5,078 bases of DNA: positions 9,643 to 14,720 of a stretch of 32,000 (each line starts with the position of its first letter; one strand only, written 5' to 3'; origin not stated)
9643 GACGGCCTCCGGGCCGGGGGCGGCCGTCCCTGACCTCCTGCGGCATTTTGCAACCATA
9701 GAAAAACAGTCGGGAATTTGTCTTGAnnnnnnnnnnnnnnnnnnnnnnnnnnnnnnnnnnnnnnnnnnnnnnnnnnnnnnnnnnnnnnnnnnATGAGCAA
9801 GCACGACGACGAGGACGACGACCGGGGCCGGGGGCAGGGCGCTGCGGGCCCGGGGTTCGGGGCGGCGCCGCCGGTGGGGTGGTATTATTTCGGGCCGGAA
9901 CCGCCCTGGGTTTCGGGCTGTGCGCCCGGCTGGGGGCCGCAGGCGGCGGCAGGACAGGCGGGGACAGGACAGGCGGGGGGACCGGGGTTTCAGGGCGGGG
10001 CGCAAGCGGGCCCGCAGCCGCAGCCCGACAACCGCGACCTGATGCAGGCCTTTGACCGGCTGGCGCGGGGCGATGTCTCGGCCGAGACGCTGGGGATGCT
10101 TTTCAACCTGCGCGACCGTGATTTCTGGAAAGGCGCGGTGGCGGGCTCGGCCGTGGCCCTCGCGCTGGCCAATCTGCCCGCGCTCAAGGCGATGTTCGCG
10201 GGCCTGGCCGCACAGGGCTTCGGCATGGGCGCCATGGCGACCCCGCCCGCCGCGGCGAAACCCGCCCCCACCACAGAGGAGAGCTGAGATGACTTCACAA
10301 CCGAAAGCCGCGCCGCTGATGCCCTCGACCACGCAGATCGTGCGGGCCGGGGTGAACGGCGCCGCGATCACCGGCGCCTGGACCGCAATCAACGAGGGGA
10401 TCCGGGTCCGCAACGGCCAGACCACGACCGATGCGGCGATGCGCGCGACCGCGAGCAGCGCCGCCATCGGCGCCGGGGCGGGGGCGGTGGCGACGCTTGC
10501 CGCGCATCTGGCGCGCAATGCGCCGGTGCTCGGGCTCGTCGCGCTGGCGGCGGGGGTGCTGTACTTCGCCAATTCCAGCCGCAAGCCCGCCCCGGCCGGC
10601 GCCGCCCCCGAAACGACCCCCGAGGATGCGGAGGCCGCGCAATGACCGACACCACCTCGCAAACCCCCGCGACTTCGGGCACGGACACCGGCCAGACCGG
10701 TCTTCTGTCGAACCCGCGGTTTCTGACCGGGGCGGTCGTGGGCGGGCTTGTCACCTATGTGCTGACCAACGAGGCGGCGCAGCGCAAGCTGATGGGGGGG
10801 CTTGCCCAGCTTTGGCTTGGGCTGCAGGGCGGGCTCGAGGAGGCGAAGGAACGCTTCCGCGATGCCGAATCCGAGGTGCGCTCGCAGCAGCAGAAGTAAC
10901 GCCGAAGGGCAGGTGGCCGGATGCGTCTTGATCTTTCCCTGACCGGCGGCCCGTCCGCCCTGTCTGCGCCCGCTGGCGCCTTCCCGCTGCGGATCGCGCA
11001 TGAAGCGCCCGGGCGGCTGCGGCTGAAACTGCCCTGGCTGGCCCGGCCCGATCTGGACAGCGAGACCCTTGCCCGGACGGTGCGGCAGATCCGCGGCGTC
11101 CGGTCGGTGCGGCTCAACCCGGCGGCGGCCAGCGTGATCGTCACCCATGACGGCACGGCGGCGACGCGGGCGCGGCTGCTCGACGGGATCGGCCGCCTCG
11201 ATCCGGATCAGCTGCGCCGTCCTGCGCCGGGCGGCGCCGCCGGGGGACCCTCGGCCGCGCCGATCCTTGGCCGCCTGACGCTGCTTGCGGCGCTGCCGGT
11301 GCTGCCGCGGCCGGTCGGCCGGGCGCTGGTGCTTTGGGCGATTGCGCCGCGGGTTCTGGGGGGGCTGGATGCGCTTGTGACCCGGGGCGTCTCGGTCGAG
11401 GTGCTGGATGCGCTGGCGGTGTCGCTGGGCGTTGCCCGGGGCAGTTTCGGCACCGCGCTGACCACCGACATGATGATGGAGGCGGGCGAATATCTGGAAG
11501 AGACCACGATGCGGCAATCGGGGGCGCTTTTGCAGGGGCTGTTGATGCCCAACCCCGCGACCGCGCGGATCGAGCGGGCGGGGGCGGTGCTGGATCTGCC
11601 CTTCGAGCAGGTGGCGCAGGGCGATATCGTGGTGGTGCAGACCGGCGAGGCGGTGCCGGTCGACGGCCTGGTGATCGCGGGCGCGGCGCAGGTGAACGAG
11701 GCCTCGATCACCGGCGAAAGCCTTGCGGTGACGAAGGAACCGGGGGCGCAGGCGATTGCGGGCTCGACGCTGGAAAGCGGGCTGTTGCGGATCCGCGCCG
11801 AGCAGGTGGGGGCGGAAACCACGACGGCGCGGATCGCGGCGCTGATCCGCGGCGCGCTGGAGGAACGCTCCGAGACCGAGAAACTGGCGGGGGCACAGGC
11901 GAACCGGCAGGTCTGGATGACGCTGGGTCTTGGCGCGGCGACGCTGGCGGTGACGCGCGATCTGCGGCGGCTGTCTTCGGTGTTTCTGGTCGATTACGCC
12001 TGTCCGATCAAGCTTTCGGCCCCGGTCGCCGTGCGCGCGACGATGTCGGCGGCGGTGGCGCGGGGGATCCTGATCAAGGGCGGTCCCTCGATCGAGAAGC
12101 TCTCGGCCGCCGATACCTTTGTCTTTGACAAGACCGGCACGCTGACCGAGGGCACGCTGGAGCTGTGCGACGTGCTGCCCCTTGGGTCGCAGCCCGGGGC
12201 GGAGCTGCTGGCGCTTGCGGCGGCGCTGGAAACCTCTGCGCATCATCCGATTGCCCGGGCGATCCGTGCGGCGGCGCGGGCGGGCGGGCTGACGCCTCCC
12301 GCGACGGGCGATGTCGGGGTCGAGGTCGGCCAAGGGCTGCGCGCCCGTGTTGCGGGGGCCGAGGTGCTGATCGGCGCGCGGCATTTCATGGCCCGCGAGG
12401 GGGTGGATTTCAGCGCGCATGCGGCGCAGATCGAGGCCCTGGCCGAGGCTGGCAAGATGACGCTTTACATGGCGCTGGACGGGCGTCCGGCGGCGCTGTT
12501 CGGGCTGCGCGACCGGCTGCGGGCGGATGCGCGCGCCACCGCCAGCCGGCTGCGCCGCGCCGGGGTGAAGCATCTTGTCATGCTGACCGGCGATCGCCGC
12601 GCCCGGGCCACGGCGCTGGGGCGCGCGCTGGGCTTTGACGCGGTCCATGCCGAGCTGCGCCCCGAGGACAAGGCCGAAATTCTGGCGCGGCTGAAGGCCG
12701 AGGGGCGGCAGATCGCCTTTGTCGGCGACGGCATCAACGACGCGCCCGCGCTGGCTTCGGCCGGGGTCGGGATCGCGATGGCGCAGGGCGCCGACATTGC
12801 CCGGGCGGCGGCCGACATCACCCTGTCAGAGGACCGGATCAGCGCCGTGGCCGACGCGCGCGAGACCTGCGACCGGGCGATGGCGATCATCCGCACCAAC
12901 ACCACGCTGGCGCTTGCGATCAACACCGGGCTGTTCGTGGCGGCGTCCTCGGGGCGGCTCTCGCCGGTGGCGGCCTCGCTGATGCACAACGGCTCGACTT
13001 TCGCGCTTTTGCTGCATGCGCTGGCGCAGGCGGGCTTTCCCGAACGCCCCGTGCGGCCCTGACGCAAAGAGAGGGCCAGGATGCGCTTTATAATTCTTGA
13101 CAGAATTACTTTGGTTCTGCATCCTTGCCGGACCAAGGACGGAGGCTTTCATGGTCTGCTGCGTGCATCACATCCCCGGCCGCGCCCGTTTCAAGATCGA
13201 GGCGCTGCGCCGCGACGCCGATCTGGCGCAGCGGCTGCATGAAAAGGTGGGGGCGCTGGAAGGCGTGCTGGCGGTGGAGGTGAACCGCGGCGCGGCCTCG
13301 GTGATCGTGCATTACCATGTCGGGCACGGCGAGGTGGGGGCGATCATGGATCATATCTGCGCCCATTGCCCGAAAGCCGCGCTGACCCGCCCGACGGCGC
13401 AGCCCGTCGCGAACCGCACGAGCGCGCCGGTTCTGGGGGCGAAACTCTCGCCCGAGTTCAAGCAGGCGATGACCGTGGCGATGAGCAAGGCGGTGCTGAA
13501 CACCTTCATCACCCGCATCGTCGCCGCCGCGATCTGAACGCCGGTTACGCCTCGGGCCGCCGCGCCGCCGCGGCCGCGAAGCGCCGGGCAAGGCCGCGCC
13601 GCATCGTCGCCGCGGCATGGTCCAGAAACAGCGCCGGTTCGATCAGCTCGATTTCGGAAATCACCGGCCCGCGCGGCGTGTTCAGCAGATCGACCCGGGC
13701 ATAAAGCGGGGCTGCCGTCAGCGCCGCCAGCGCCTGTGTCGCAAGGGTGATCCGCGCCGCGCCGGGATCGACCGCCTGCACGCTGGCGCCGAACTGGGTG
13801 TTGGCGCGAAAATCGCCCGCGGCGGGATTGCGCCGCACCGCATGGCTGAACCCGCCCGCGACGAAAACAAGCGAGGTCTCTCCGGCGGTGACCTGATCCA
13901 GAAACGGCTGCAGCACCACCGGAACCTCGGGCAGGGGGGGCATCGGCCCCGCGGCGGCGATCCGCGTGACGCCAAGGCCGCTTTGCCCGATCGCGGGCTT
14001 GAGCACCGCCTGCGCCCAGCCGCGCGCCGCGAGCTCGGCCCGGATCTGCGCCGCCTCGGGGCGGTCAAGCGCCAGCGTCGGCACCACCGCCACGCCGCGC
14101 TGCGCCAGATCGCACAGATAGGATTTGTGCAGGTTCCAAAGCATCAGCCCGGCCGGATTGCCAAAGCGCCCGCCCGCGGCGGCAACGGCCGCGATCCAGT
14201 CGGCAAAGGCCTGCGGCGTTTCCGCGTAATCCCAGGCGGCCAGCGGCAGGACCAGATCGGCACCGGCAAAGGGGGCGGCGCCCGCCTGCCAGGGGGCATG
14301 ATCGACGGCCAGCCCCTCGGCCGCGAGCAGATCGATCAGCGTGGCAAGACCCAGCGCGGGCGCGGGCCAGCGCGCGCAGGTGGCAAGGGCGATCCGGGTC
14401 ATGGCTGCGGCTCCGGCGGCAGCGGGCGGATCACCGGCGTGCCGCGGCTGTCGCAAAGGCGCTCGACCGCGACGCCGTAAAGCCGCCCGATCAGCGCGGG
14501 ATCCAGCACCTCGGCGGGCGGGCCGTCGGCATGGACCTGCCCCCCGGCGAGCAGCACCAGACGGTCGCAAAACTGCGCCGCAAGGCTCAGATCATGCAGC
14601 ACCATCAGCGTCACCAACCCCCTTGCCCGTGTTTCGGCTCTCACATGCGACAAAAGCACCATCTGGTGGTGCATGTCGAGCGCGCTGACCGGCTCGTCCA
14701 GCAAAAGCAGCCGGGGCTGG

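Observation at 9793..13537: Ferrosome-like (fez-like) cluster: tiny Gly/Ala-rich membrane proteins, an atypical P1B ATPase and an HMA-like protein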

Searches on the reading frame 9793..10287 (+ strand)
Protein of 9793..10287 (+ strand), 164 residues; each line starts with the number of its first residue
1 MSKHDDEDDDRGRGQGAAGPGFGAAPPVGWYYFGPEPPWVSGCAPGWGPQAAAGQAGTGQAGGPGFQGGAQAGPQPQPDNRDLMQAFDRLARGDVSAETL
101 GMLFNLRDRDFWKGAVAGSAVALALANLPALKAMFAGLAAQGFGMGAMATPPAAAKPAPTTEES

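Call 3: search_protein_families(library=pfam, proteins=[window:9793-10287:+], max_evalue=0.1)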
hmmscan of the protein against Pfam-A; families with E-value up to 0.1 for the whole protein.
window:9793-10287:+ (164 aa): 0 families

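Call 4: search_protein_families(library=ncbifam, proteins=[window:9793-10287:+], max_evalue=0.1)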
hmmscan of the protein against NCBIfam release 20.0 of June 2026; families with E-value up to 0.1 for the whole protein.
window:9793-10287:+ (164 aa): 1 family
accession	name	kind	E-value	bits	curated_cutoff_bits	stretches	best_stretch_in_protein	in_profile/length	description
TIGR04259.1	oxa_formateAnti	equivalog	0.027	13.3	335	1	114-150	106-142/405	oxalate/formate MFS antiporter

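Call 20: search_protein_families(library=pfam, proteins=[window:9793-10287:+], max_evalue=10)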
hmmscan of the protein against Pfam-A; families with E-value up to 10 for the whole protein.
window:9793-10287:+ (164 aa): 0 families

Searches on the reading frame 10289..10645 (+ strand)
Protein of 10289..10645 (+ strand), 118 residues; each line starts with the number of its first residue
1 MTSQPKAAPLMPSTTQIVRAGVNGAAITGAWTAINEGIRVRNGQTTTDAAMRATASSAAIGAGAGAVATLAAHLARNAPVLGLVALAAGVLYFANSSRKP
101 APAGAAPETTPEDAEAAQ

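Call 3: search_protein_families(library=pfam, proteins=[window:10289-10645:+], max_evalue=0.1)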
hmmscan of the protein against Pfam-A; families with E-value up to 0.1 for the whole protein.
window:10289-10645:+ (118 aa): 0 families

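Call 4: search_protein_families(library=ncbifam, proteins=[window:10289-10645:+], max_evalue=0.1)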
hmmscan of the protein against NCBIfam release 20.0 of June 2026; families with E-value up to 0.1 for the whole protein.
window:10289-10645:+ (118 aa): 0 families

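Call 20: search_protein_families(library=pfam, proteins=[window:10289-10645:+], max_evalue=10)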
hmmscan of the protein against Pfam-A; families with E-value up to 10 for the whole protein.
window:10289-10645:+ (118 aa): 0 families

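Call 53: find_homologous_proteins(query=A2, max_evalue=0.001)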
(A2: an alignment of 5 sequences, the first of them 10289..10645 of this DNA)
Query A2 (5 sequences) (118 aa, profile of the alignment): 46 proteins with E <= 0.001 among 8000 candidates.
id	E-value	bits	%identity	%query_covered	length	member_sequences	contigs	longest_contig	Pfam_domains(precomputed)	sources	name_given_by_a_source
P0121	1.2e-44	169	66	75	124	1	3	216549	PF26373.1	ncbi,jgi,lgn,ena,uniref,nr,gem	ncbi:hypothetical protein [Celeribacter persicus]|jgi:hypothetical protein|uniref:Uncharacterized pr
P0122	9.6e-44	166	45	65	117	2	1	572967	PF26373.1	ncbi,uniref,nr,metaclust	ncbi:hypothetical protein AUC70_06140 [Methyloceanibacter stevinii]|uniref:Uncharacterized protein n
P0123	5.9e-43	163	89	100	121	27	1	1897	-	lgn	-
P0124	2.3e-42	161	95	85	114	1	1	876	-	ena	-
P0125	5.8e-42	160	86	100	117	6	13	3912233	-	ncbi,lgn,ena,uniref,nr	ncbi:hypothetical protein H9N28_11120 [Rhodobacter capsulatus]|uniref:Uncharacterized protein n=1 Ta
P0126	1.1e-41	159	95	85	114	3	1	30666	-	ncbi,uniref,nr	ncbi:hypothetical protein FBT96_18260 [Rhodobacter capsulatus]|uniref:Uncharacterized protein n=1 Ta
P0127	2.5e-34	135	-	-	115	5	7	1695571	PF26373.1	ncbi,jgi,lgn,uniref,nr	ncbi:magnetosome protein MamC [Marichromatium gracile]|uniref:Uncharacterized protein n=1 Tax=Marich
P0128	4.8e-33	131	72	75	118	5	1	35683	PF26373.1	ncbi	-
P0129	1.1e-32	130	74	100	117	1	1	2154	-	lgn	-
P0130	2.4e-29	119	41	82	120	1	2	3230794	PF26373.1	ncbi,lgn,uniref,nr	ncbi:hypothetical protein V6C03_08395 [Methyloligella sp. 2.7D]|uniref:hypothetical protein n=1 Tax=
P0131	3.4e-29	119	59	82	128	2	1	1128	-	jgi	jgi:uncharacterized membrane protein YfcA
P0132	9.0e-28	114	62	79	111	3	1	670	-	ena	-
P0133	9.4e-28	114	46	60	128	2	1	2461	-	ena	-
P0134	1.1e-27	114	63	81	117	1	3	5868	PF26373.1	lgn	-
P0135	1.2e-27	114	62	77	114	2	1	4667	-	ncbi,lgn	-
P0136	4.5e-27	112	65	81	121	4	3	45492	PF26373.1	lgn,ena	-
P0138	1.1e-26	111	63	80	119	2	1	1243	PF26373.1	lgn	-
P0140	2.3e-26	110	54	81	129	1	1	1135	PF26373.1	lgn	-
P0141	2.5e-26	110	45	67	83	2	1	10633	PF26373.1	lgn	-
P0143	5.6e-26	109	38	90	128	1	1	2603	PF26373.1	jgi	jgi:hypothetical protein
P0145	4.3e-25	106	54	82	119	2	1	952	PF26373.1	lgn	-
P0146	5.3e-25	105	50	87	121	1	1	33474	PF26373.1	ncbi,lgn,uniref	ncbi:MAG: hypothetical protein AB7U46_13495 [Paenirhodobacter sp.]|uniref:hypothetical protein n=1 T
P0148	6.9e-25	105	62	77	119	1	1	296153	PF26373.1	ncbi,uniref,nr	ncbi:hypothetical protein [Roseibium aggregatum]|uniref:Uncharacterized protein n=1 Tax=Roseibium ag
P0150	1.1e-24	104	45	60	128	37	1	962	PF26373.1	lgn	-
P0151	1.6e-24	104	61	80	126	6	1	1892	PF26373.1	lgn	-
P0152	3.1e-24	103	41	85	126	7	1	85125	PF26373.1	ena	-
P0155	1.1e-23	101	38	60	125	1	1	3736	PF26373.1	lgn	-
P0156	1.1e-23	101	61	78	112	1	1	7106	PF26373.1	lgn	-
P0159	6.5e-22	95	44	58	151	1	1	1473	PF26373.1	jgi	jgi:hypothetical protein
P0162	1.2e-20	91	42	60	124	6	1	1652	PF26373.1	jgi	jgi:ABC-type Mn2+/Zn2+ transport system permease subunit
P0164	3.5e-19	87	-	-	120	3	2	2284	PF26373.1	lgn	-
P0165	1.0e-17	82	27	44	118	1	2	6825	PF26373.1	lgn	-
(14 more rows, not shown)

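Call 55: search_protein_families(library=ncbifam, alignment_id=A2, max_evalue=10)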
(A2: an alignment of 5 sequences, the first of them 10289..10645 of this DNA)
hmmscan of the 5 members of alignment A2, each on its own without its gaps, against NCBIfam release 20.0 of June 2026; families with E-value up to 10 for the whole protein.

A. member 1, window:10289-10645:+ (118 aa): 1 family
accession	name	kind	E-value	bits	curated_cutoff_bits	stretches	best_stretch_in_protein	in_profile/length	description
TIGR04361.1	TrbK_Ti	equivalog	1.2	9.6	50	1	80-103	9-33/64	entry exclusion protein TrbK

B. families by the number of members that match (of 5 scanned): 4 families
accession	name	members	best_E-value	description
NF038051.2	MamC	3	4.2e-11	magnetosome protein MamC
TIGR04361.1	TrbK_Ti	2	0.11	entry exclusion protein TrbK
NF041250.1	VI_TagQ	1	0.5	type VI secretion system-associated lipoprotein TagQ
NF053611.1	YiaD_Gzip_OmpA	1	4.5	YiaD family glycine zipper/OmpA-like lipoprotein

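Call 57: search_protein_families(library=ncbifam, proteins=[P0128, P0129, P0146, P0148], max_evalue=1)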
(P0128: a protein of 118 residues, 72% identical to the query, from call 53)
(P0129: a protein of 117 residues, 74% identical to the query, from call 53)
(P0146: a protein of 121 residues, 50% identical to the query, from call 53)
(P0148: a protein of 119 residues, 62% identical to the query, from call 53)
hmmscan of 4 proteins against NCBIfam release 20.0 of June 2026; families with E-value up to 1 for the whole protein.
P0128 (118 aa): 1 family
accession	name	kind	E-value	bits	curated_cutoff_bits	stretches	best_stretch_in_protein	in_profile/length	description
NF038051.2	MamC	equivalog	0.011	16.1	100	1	23-107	7-86/97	magnetosome protein MamC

P0129 (117 aa): 0 families

P0146 (121 aa): 3 families
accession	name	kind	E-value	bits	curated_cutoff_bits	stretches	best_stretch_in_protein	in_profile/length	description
NF038051.2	MamC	equivalog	0.0085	16.4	100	1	23-82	11-66/97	magnetosome protein MamC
NF053678.1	ClpnSynClsA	equivalog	0.087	13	240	1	61-100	135-173/180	cardiolipin synthase ClsA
NF007586.0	PRK10222.1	equivalog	0.13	12.2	138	1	31-81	8-63/101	PTS ascorbate transporter subunit IIB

P0148 (119 aa): 2 families
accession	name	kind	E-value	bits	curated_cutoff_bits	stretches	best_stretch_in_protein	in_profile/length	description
NF051435.1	ArfB_Rv0900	equivalog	0.065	13.6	40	0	88-118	18-48/50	channel accessory protein ArfB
NF047382.1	T4SS_eff_BspA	equivalog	0.12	12.2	300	1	50-108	32-85/179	type IV secretion system effector BspA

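Call 86: find_homologous_proteins(query=P0127, max_evalue=0.001)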
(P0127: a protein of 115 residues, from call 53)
Query P0127 (115 aa): 18 proteins with E <= 0.001 among 1387 candidates.
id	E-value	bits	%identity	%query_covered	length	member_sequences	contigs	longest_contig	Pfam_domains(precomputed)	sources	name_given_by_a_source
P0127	1.7e-65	236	100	100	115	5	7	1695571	PF26373.1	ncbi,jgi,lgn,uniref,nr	ncbi:magnetosome protein MamC [Marichromatium gracile]|uniref:Uncharacterized protein n=1 Tax=Marich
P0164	1.7e-36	143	71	88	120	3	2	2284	PF26373.1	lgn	-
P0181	3.0e-31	126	62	90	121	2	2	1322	PF26373.1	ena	-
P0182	4.5e-31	125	63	86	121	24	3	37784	PF26373.1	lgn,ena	-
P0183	6.7e-31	125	65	85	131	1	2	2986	PF26373.1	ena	-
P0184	1.1e-27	114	56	100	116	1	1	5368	PF26373.1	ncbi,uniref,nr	ncbi:magnetosome protein MamC [Thiospirillum jenense]|uniref:Magnetosome protein MamC n=1 Tax=Thiosp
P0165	5.4e-27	112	58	94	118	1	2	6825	PF26373.1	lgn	-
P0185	1.1e-26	111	61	87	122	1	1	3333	PF26373.1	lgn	-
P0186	3.7e-25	106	56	90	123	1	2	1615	PF26373.1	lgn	-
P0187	1.2e-24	105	58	90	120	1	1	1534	PF26373.1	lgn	-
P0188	2.5e-24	104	57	88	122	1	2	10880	PF26373.1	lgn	-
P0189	5.3e-24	102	58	83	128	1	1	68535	PF26373.1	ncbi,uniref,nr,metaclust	ncbi:magnetosome protein MamC [Imhoffiella purpurea]|uniref:Uncharacterized protein n=1 Tax=Imhoffie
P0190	2.8e-23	100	57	82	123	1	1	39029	PF26373.1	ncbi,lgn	-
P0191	7.5e-20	89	54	90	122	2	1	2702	PF26373.1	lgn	-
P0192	5.0e-18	83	47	97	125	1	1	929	PF26373.1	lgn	-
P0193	3.9e-17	80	51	97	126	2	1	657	PF26373.1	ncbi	-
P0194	1.7e-16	78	51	91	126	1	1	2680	PF26373.1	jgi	jgi:hypothetical protein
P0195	7.0e-12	64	57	61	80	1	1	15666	PF26373.1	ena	-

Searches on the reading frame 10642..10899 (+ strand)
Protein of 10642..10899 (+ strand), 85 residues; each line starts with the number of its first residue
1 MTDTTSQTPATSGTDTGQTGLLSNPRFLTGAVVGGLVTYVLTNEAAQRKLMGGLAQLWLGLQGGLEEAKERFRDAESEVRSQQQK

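Call 3: search_protein_families(library=pfam, proteins=[window:10642-10899:+], max_evalue=0.1)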
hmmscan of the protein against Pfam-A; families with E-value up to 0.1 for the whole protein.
window:10642-10899:+ (85 aa): 1 family
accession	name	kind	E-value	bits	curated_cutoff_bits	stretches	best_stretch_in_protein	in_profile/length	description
PF06682.17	SARAF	-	0.036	14.2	30.8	1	6-76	231-305/333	SOCE-associated regulatory factor of calcium homoeostasis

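Call 4: search_protein_families(library=ncbifam, proteins=[window:10642-10899:+], max_evalue=0.1)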
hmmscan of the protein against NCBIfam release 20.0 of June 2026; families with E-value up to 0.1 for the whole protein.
window:10642-10899:+ (85 aa): 0 families

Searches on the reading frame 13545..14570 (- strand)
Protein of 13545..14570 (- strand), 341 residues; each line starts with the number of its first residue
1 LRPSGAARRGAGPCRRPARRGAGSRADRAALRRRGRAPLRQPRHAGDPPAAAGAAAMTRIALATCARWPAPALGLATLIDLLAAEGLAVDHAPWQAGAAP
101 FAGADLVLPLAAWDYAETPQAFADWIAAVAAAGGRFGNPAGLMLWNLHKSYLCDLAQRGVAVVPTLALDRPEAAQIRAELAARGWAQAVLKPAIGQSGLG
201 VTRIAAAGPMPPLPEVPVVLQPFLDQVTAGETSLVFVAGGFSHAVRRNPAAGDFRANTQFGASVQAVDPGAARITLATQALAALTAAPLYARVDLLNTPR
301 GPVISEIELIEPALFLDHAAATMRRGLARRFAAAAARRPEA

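Call 24: search_protein_families(library=pfam, proteins=[window:13545-14570:-], max_evalue=0.001)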
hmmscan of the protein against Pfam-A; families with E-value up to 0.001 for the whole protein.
window:13545-14570:- (341 aa): 2 families
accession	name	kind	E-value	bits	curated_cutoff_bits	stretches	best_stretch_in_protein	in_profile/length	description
PF02955.21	GSH-S_ATP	-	7.9e-08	32.4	23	1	186-287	32-142/175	Prokaryotic glutathione synthetase, ATP-grasp domain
PF08443.16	RimK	-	0.00026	21.1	21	1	217-307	75-163/188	RimK-like ATP-grasp domain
